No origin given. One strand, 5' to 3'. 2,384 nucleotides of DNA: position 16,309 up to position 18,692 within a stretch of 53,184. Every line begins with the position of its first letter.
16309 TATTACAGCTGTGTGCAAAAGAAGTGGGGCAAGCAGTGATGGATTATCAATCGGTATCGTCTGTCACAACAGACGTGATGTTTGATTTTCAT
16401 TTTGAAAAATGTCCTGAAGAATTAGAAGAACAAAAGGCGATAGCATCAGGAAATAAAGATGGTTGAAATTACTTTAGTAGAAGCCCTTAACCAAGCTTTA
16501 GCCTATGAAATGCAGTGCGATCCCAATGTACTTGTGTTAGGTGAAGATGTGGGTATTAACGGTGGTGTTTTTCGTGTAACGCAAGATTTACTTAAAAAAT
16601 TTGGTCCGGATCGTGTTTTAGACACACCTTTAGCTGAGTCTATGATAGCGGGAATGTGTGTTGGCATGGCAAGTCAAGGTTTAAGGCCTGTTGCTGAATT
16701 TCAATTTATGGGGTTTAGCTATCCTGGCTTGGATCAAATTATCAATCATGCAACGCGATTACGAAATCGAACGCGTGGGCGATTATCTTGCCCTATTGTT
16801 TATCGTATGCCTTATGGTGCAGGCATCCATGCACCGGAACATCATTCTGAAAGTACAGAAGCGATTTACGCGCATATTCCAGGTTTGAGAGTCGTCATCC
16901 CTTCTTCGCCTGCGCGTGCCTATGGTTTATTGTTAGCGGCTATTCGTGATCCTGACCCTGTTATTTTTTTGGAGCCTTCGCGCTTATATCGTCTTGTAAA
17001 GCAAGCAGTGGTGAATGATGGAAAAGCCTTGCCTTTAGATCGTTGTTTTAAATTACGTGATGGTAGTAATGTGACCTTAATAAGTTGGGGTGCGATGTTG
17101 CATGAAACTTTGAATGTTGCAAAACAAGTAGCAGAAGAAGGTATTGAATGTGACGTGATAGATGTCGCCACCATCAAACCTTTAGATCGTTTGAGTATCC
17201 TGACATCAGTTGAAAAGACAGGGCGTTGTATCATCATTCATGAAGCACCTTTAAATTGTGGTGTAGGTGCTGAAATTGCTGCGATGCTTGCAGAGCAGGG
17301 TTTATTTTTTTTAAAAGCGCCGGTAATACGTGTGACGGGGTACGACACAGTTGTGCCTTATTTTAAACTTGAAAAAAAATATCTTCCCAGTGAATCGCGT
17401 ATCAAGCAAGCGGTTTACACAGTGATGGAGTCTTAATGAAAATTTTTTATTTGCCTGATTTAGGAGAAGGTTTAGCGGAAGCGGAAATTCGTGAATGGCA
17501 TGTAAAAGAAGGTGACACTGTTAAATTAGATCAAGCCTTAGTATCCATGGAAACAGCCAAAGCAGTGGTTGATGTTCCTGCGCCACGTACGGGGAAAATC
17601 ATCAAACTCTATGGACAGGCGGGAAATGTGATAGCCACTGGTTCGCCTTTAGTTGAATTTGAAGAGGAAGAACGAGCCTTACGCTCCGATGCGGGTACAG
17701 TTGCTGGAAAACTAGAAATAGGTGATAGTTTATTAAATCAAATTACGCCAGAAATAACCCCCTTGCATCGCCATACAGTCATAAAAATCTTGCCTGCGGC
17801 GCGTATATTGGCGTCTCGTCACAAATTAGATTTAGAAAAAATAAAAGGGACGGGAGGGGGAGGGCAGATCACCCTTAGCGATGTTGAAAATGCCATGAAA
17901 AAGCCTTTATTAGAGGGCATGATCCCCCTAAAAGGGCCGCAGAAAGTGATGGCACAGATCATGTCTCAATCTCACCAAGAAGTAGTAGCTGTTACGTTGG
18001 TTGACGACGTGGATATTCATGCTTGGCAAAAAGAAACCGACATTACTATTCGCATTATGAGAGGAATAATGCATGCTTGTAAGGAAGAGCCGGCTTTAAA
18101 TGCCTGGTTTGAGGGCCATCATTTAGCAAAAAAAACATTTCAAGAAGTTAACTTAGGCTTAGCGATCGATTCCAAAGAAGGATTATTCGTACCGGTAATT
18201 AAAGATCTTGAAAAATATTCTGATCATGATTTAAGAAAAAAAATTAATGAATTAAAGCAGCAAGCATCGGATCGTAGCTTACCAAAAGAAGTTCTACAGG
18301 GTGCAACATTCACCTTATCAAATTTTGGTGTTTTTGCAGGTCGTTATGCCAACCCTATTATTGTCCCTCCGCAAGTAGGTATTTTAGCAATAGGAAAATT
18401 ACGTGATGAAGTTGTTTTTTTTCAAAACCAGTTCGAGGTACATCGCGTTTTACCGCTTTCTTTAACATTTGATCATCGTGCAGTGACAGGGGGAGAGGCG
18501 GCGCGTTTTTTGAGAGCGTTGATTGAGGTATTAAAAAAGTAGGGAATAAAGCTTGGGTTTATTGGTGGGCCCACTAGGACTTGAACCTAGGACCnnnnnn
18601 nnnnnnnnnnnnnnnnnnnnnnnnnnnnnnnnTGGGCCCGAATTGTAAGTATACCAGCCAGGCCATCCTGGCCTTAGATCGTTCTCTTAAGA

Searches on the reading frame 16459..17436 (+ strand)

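Call 27: search_protein_families(library=pfam, proteins=[window:16459-17436:+], max_evalue=0.0001)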
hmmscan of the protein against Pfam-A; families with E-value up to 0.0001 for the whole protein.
window:16459-17436:+ (325 aa): 2 families
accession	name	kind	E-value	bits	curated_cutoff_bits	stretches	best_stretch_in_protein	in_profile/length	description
PF02779.29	Transket_pyr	-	2.6e-46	157.9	27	1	4-178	3-173/174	Transketolase, pyrimidine binding domain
PF02780.25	Transketolase_C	-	3e-36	124.5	25.9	1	199-315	6-124/124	Transketolase, C-terminal domain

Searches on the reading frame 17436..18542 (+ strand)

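Call 61: search_protein_families(library=pfam, proteins=[window:17436-18542:+], max_evalue=0.0001)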
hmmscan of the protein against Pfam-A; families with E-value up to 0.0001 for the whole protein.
window:17436-18542:+ (368 aa): 3 families
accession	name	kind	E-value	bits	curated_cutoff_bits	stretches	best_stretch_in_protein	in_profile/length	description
PF00198.28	2-oxoacid_dh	-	9e-54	182.8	23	1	163-367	7-225/232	2-oxoacid dehydrogenases acyltransferase (catalytic domain)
PF00364.28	Biotin_lipoyl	-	2.4e-16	59.7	22.1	1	5-74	4-72/73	Biotin-requiring enzyme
PF02817.22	E3_binding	-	7.8e-09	36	23.7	1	117-151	2-36/36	e3 binding domain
